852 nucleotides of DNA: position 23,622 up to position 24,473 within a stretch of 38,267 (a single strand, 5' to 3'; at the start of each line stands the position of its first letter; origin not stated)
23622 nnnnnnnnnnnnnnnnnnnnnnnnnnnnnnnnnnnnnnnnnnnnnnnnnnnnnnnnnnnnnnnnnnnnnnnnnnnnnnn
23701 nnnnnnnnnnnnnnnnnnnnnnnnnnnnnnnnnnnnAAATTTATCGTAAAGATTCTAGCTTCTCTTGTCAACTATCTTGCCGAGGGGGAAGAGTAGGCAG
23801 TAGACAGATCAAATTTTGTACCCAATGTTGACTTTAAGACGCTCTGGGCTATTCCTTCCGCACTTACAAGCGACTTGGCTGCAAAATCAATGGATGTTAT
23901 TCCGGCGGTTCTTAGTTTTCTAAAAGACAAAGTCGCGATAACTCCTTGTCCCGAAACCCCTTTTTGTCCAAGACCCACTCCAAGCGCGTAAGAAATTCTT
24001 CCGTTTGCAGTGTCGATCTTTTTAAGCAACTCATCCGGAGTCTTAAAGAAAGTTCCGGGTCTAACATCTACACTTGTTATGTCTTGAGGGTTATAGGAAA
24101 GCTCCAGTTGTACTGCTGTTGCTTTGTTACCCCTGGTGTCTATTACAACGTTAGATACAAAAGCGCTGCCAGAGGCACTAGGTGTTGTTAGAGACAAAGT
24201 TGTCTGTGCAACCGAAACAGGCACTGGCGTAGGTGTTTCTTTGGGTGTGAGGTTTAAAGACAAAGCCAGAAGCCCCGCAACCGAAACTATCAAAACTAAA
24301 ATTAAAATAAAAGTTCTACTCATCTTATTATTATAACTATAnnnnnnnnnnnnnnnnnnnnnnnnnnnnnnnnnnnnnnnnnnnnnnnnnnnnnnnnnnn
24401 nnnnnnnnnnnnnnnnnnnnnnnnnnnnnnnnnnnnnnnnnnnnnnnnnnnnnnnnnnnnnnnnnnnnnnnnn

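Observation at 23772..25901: Adjacent cohesin-like and dockerin-like genes: a self-contained two-gene surface-display module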

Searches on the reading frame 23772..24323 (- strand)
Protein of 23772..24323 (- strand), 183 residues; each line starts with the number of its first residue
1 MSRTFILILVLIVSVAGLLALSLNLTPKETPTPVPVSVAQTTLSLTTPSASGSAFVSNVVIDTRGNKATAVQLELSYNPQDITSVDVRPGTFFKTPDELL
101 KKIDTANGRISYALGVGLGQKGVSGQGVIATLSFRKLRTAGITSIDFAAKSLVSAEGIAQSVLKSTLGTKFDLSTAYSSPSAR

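Call 3: search_protein_families(library=pfam, proteins=[window:23772-24323:-], max_evalue=1)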
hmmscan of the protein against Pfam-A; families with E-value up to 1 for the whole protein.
window:23772-24323:- (183 aa): 3 families
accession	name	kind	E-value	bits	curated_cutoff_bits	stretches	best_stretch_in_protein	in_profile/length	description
PF00963.24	Cohesin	-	2.7e-09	37.8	24.1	1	48-153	10-120/139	Cohesin domain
PF23993.1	DUF7311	-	0.048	14.7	27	1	25-88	48-113/150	Domain of unknown function (DUF7311)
PF10907.13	DUF2749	-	0.21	12.1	25.5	1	3-39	4-44/72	Protein of unknown function (DUF2749)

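Call 4: search_protein_families(library=ncbifam, proteins=[window:23772-24323:-], max_evalue=1)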
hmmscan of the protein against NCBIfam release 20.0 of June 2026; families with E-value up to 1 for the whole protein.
window:23772-24323:- (183 aa): 0 families

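Call 8: find_homologous_proteins(query=window:23772-24323:-)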
Query window:23772-24323:- (183 aa): 124 proteins with E <= 0.001 among 621 candidates; the best 120 are listed.
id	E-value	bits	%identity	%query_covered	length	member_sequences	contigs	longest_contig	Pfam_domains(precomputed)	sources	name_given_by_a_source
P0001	2.2e-105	367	100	100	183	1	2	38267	PF00963.25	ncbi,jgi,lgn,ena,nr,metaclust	ncbi:MAG TPA: cohesin domain-containing protein [Patescibacteria group bacterium]|nr:cohesin domain-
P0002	2.9e-78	279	78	100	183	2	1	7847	PF00963.25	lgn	-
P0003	7.1e-77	275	77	100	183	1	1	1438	PF00963.25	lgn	-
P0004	2.7e-71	257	70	100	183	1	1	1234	PF00963.25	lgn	-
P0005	3.5e-71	256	72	100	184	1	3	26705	PF00963.25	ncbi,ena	-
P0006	5.1e-70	252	71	100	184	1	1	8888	PF00963.25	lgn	-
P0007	6.3e-68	246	71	100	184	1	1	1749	PF00963.25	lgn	-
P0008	4.5e-67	243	68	100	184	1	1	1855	PF00963.25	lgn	-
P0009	2.4e-66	241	67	100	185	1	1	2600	PF00963.25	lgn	-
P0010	6.4e-63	229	69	77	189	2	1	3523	PF00963.25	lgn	-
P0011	5.2e-62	226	65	100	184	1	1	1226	PF00963.25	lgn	-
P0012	2.2e-59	218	66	95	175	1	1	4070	PF00963.25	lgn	-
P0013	2.7e-59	218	67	95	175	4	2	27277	PF00963.25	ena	-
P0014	9.4e-59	216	63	95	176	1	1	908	PF00963.25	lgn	-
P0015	1.7e-58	215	63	95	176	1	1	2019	PF00963.25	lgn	-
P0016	2.7e-58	214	64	95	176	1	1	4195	PF00963.25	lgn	-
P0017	3.2e-58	214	62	100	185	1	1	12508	PF00963.25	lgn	-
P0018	4.0e-58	214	64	95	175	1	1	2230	PF00963.25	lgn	-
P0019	2.5e-57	211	60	100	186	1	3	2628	PF00963.25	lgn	-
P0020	2.5e-57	211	62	95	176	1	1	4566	PF00963.25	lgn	-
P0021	6.9e-57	210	62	100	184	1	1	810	PF00963.25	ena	-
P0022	1.2e-56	209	63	79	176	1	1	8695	PF00963.25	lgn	-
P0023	5.5e-56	207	63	95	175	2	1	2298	PF00963.25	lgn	-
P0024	7.1e-56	206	65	95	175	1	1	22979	PF00963.25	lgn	-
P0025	9.1e-56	206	63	95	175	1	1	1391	PF00963.25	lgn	-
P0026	1.0e-55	206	61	95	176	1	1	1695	PF00963.25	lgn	-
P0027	1.5e-55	205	62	95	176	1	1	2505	PF00963.25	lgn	-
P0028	2.1e-55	205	60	100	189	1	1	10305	PF00963.25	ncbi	-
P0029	2.4e-55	205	62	79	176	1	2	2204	PF00963.25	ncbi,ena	-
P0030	2.7e-54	201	61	95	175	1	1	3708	PF00963.25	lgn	-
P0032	6.7e-54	200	64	95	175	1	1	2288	PF00963.25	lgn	-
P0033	1.8e-53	199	62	95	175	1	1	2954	PF00963.25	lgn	-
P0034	7.5e-53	197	59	95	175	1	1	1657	PF00963.25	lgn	-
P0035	1.7e-52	195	60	99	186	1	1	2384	PF00963.25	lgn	-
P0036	9.5e-52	193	62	94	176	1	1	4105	PF00963.25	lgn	-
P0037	1.2e-51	193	58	95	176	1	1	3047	PF00963.25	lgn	-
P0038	2.1e-51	192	60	86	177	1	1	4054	PF00963.25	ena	-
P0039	2.4e-50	189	58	96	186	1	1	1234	PF00963.25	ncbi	-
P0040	2.9e-50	188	58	95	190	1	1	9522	PF00963.25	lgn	-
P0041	3.8e-50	188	59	86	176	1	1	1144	PF00963.25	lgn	-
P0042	9.7e-50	187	56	100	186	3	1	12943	PF00963.25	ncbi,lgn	-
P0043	1.5e-49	186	58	95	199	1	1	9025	PF00963.25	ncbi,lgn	-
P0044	8.1e-48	180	62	94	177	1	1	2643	PF00963.25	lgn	-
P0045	8.7e-40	154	50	94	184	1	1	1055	PF00963.25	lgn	-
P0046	4.1e-39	152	49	93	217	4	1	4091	PF00963.25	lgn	-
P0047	2.1e-38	150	51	93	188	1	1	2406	PF00963.25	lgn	-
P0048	1.9e-36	143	46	98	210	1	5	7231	PF00963.25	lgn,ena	-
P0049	2.4e-36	143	47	98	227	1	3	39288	PF00963.25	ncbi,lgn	-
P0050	6.5e-36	142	48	93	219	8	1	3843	PF00963.25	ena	-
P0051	7.7e-36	141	49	86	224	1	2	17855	PF00963.25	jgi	jgi:hypothetical protein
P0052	9.2e-36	141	50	86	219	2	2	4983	PF00963.25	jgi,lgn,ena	-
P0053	2.4e-35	140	50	94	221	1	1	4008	PF00963.25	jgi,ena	-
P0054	1.2e-34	137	49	87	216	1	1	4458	PF00963.25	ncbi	-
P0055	2.0e-34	137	53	79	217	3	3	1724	PF00963.25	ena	-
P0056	2.2e-34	137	48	86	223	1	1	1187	PF00963.25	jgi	-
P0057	3.3e-34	136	48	97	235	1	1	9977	PF00963.25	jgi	jgi:hypothetical protein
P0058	5.0e-34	136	45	95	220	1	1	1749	PF00963.25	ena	-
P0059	5.7e-34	135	48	93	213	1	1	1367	PF00963.25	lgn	-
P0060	7.9e-34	135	48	91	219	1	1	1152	PF00963.25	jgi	jgi:flagellar basal body-associated protein FliL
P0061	8.3e-34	135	50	89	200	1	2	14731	PF00963.25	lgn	-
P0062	1.9e-33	134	45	83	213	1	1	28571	PF00963.25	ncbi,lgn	-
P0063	2.0e-33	134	48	92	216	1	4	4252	PF00963.25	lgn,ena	-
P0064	4.0e-33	133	45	86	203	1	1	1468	PF00963.25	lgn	-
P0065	6.6e-32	129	48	86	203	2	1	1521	PF00963.25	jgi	-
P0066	8.4e-32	128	45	91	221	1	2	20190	PF00963.25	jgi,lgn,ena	-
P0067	1.3e-31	128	53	74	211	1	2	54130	PF00963.25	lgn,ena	-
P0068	4.4e-31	126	45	91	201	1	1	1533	PF00963.25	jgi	jgi:hypothetical protein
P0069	6.3e-31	125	49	79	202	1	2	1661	PF00963.25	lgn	-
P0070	7.1e-31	125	54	78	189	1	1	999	PF00963.25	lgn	-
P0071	1.5e-30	124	44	92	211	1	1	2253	PF00963.25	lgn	-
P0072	4.0e-30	123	48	89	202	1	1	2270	PF00963.25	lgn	-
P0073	1.5e-29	121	42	87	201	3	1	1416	PF00963.25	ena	-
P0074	1.8e-29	121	42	93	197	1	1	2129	PF00963.25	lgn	-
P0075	2.0e-29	121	44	97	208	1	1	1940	PF00963.25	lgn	-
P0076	2.6e-29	120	44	92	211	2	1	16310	PF00963.25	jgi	-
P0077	3.3e-29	120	46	85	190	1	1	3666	PF00963.25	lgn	-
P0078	4.0e-29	120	54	78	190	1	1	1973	PF00963.25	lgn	-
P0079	6.3e-29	119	45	92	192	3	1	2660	PF00963.25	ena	-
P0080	1.1e-28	118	42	93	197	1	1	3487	PF00963.25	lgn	-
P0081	1.3e-28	118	41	98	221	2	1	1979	PF00963.25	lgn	-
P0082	1.5e-28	118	42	93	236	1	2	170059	PF00963.25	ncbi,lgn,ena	-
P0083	7.4e-28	115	43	89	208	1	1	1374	PF00963.25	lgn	-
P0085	1.4e-27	115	46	75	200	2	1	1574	PF00963.25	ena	-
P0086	2.3e-27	114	44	92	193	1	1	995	PF00963.25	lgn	-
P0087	3.8e-27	113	45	91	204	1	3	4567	PF00963.25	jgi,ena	-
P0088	6.5e-27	112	43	99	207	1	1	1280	PF00963.25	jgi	jgi:hypothetical protein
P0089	6.6e-27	112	44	99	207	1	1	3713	PF00963.25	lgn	-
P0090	7.2e-27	112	46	89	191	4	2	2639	PF00963.25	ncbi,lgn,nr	ncbi:MAG: hypothetical protein HYZ02_02640 [Candidatus Levybacteria bacterium]|nr:hypothetical prote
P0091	7.2e-27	112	40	92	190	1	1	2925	PF00963.25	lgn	-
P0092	9.7e-27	112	43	92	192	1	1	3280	PF00963.25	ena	-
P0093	9.7e-27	112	45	99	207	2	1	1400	PF00963.25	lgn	-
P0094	1.7e-26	111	41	90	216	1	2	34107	PF00963.25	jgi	-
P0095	2.7e-26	110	43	92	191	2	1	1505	PF00963.25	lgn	-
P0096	3.2e-26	110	43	97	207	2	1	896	PF00963.25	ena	-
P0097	3.2e-26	110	47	91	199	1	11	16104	PF00963.25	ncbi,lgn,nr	ncbi:MAG: hypothetical protein HYT83_00185 [Candidatus Levybacteria bacterium]|nr:hypothetical prote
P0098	3.7e-26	110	41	98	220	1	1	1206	PF00963.25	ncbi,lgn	-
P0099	9.5e-26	109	45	77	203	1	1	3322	PF00963.25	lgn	-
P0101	2.0e-25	108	43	92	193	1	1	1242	PF00963.25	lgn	-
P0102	4.1e-25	107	40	98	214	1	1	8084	PF00963.25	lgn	-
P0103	6.3e-25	106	42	99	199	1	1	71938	PF00963.25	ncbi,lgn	-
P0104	7.0e-25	106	43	92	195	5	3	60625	PF00963.25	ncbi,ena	-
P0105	1.3e-24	105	48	77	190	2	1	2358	PF00963.25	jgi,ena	-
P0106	1.9e-24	104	43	87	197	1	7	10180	PF00963.25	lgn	-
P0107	2.4e-24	104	45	74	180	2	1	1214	PF00963.25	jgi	jgi:hypothetical protein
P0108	3.2e-24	104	41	99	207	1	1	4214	PF00963.25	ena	-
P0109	4.6e-24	103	41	92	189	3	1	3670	PF00963.25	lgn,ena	-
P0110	1.3e-22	98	43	90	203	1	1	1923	PF00963.25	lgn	-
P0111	1.6e-22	98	41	90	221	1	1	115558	PF00963.25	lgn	-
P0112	1.9e-21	95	48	62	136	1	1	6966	PF00963.25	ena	-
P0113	2.0e-21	95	41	93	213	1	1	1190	PF00963.25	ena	-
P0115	1.2e-20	92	42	81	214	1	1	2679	PF00963.25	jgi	jgi:hypothetical protein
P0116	5.5e-20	90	40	95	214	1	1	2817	PF00963.25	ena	-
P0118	5.1e-19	87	48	64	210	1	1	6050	PF00963.25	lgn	-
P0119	1.2e-18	86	45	65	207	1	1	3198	PF00963.25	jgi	jgi:hypothetical protein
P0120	5.0e-18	84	45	80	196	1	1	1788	PF00963.25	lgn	-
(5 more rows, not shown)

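Call 10: find_encoding_contigs(protein=P0005, flank=6000, max_places=3)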
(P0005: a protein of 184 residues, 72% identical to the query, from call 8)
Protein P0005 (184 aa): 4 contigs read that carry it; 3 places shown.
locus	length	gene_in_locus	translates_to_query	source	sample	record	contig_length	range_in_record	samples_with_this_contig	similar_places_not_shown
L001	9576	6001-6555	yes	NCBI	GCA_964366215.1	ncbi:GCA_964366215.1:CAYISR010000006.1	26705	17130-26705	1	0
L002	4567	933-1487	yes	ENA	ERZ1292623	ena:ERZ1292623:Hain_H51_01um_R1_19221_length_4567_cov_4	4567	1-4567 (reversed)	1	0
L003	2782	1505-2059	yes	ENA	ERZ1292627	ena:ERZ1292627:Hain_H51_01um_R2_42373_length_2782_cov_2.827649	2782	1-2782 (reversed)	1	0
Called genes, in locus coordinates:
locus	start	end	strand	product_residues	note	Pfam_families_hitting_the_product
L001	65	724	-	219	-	PF01182:Glucosamine_iso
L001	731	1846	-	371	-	PF02163:Peptidase_M50, PF00595:PDZ (weak), PF13180:PDZ_2, PF17820:PDZ_6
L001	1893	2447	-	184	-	PF01765:RRF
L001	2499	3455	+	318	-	PF00318:Ribosomal_S2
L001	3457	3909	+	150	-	PF00889:EF_TS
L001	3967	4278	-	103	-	PF05635:23S_rRNA_IVP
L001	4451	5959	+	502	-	-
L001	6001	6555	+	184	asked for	PF00963:Cohesin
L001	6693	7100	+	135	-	PF01371:Trp_repressor (weak)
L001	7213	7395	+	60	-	-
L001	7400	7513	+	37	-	-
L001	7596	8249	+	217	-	-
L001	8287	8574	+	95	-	-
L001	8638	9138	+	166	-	-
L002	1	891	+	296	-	?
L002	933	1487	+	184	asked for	PF00963:Cohesin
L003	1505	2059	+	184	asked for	PF00963:Cohesin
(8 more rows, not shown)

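Call 13: find_encoding_contigs(protein=P0082, flank=6000, max_places=1)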
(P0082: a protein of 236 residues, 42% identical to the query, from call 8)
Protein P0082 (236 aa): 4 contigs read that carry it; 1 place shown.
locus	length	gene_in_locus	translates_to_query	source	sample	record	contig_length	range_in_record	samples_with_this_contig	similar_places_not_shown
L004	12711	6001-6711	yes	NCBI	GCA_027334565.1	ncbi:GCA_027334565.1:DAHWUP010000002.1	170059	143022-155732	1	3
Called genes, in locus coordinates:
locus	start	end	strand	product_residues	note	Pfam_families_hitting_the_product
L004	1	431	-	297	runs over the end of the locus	PF02826:2-Hacid_dh_C (weak), PF03446:NAD_binding_2, PF03807:F420_oxidored (weak), PF00393:6PGD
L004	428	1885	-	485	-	PF00479:G6PD_N, PF02781:G6PD_C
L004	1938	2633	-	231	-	PF01182:Glucosamine_iso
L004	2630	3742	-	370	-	PF02163:Peptidase_M50, PF13180:PDZ_2 (weak), PF17820:PDZ_6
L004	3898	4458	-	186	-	PF01765:RRF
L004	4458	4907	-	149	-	PF25025:EF-Ts_N, PF00889:EF_TS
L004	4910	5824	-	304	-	PF00318:Ribosomal_S2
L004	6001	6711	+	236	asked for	PF00963:Cohesin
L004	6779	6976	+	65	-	-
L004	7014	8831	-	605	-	PF00005:ABC_tran, PF02463:SMC_N (faint), PF13304:AAA_21 (faint)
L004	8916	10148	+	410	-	PF14907:NTP_transf_5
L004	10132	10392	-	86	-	PF05402:PqqD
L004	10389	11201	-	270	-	PF27840:ScmC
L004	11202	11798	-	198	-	PF02397:Bac_transf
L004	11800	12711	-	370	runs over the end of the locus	PF01041:DegT_DnrJ_EryC1, PF00155:Aminotran_1_2 (weak)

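Call 14: find_encoding_contigs(protein=P0103, flank=6000, max_places=1)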
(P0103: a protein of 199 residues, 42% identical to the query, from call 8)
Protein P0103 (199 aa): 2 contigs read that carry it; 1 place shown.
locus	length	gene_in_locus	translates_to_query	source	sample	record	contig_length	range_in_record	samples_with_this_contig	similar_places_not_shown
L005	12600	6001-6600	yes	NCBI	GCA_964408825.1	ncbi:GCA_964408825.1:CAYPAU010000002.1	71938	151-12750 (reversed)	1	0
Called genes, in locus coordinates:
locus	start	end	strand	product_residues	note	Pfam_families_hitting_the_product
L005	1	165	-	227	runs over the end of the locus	PF01712:dNK, PF02223:Thymidylate_kin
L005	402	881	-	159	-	-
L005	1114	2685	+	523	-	-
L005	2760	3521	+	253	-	-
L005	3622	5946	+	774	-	PF00404:Dockerin_1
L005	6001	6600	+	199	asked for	PF00963:Cohesin (weak)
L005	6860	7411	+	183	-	-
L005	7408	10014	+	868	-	PF17210:SdrD_B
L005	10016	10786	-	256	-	PF01996:F420_ligase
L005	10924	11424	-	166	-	-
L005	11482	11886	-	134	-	PF20393:Pro_CA_2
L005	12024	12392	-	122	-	-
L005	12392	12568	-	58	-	-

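Call 15: find_encoding_contigs(protein=P0049, flank=6000, max_places=1)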
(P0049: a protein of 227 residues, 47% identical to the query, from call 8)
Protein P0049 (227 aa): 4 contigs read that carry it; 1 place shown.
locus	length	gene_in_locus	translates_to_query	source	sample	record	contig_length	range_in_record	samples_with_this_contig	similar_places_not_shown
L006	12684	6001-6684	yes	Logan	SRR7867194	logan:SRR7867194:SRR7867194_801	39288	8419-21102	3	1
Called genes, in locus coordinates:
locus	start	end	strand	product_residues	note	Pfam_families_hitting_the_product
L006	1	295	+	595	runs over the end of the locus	PF13522:GATase_6, PF13537:GATase_7, PF00733:Asn_synthase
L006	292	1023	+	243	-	PF03009:GDPD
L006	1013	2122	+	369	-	PF01761:DHQ_synthase, PF24621:DHQS_C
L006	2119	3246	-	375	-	-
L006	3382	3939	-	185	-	PF01765:RRF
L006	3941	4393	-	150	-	PF00889:EF_TS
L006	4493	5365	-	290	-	PF00318:Ribosomal_S2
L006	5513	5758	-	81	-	-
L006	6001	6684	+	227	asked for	PF00963:Cohesin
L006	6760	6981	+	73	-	PF05635:23S_rRNA_IVP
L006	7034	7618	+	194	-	-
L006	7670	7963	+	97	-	-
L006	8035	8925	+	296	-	PF01820:Dala_Dala_lig_N (weak), PF02655:ATP-grasp_3 (weak), PF02786:CPSase_L_D2 (faint), PF07478:Dala_Dala_lig_C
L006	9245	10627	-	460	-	PF04055:Radical_SAM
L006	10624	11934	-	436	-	PF04055:Radical_SAM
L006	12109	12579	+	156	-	PF00293:NUDIX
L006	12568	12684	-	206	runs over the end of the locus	PF00702:Hydrolase, PF13419:HAD_2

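Call 23: search_solved_structures(query=A2, max_evalue=1, show_alignments=1)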
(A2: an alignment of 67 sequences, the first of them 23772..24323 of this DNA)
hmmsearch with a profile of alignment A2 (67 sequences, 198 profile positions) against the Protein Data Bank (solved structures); distinct sequences matched with E-value up to 1: 20.
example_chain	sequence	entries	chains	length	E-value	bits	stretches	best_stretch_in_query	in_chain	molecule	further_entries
4ums_A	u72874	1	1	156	1.3e-05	28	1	83-155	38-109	CELLULOSOMAL ANCHORING SCAFFOLDIN B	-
1g1k_A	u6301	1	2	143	3.4e-05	26.6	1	80-162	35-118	SCAFFOLDING PROTEIN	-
2vn5_A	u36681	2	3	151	4.9e-05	26.1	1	80-161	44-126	SCAFFOLDING PROTEIN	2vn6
3l8q_A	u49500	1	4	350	0.00022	24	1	58-165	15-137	Cellulosomal scaffoldin adaptor protein B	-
4uyp_A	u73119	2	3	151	0.0015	21.2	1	85-150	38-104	Cellulosomal scaffoldin anchoring protein C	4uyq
1zv9_A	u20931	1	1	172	0.0029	20.3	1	58-165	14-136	Cellulosomal scaffoldin adaptor protein B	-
1qzn_A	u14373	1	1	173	0.003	20.3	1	58-165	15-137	cellulosomal scaffoldin adaptor protein B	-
3f2l_A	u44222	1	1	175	0.0033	20.2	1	58-165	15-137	Cellulosomal scaffoldin adaptor protein B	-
3bwz_A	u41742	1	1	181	0.0037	20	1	58-165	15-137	Cellulosomal scaffoldin adaptor protein B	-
6kg8_A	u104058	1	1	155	0.0047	19.6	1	45-183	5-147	Probably cellulosomal scaffolding protein, secreted cellulose-binding and cohesin domain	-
2bm3_A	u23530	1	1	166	0.0071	19.1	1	71-159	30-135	SCAFFOLDING DOCKERIN BINDING PROTEIN A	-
6kgc_A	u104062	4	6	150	0.0072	19.1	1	49-178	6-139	Probably cellulosomal scaffolding protein, secreted cellulose-binding and cohesin domain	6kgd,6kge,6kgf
2b59_A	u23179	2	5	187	0.0088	18.8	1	70-159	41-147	COG1196: Chromosome segregation ATPases | Scaffolding dockerin binding protein A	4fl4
3kcp_B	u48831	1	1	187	0.0088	18.8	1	70-159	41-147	Cellulosome anchoring protein, cohesin region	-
5m0y_A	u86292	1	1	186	0.0091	18.7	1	70-159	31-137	Cellulosome anchoring protein cohesin region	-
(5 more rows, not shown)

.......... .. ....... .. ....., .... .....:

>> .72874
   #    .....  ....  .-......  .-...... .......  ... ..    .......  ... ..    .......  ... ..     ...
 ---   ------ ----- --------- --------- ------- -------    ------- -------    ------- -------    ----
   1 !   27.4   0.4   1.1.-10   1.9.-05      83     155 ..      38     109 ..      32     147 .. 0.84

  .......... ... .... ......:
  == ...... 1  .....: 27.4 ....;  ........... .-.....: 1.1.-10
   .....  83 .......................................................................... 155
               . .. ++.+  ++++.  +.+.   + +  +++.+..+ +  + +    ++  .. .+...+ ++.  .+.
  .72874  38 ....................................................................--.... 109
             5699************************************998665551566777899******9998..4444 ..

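Call 31: find_encoding_contigs(protein=P0024, flank=7000, max_places=1)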
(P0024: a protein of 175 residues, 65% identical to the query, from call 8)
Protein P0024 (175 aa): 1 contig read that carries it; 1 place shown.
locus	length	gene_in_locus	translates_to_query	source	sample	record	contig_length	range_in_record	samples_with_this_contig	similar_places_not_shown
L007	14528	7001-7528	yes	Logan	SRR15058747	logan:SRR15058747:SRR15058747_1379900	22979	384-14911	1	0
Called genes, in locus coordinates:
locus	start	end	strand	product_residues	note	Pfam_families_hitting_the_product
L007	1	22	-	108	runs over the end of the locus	PF01588:tRNA_bind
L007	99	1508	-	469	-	PF00479:G6PD_N, PF02781:G6PD_C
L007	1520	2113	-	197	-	PF04199:Cyclase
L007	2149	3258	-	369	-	PF02163:Peptidase_M50, PF00595:PDZ (weak), PF13180:PDZ_2, PF17820:PDZ_6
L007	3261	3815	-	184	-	PF01765:RRF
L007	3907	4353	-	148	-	PF25025:EF-Ts_N (faint), PF00889:EF_TS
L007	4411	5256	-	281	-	PF00318:Ribosomal_S2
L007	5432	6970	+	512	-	-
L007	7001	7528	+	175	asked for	PF00963:Cohesin (weak)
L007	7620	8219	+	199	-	-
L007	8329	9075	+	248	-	-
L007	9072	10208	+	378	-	-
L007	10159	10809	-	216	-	-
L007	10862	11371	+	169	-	-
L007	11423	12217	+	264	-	-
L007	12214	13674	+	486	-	PF04932:Wzy_C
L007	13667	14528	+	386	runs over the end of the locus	PF01370:Epimerase, PF16363:GDP_Man_Dehyd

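Call 34: predict_structure(alignment_id=A2)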
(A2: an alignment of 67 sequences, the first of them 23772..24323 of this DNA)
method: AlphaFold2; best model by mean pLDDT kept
length: 183 residues; sequences in the alignment: 67
mean_pLDDT: 93.6   pTM: 0.77
mean pLDDT of the five models: 93.6, 92.2, 92.2, 91.8, 90.7
residues with pLDDT >= 90: 152; 70-90: 24; 50-70: 6; < 50: 1
segments of 3 or more residues with pLDDT < 50: none
pLDDT, mean of each block of 10 residues (from residue 1): 92 96 85 83 97 94 97 98 98 97 98 96 98 95 97 97 98 79 57
secondary structure, 60 per line:
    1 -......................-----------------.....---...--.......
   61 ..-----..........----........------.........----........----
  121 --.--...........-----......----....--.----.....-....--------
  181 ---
elements in order: H2-23 E41-45 E49-51 E54-62 E68-77 E82-89 E96-104 E109-116 E126-136 E142-147 E152-155 E163-167 E169-172
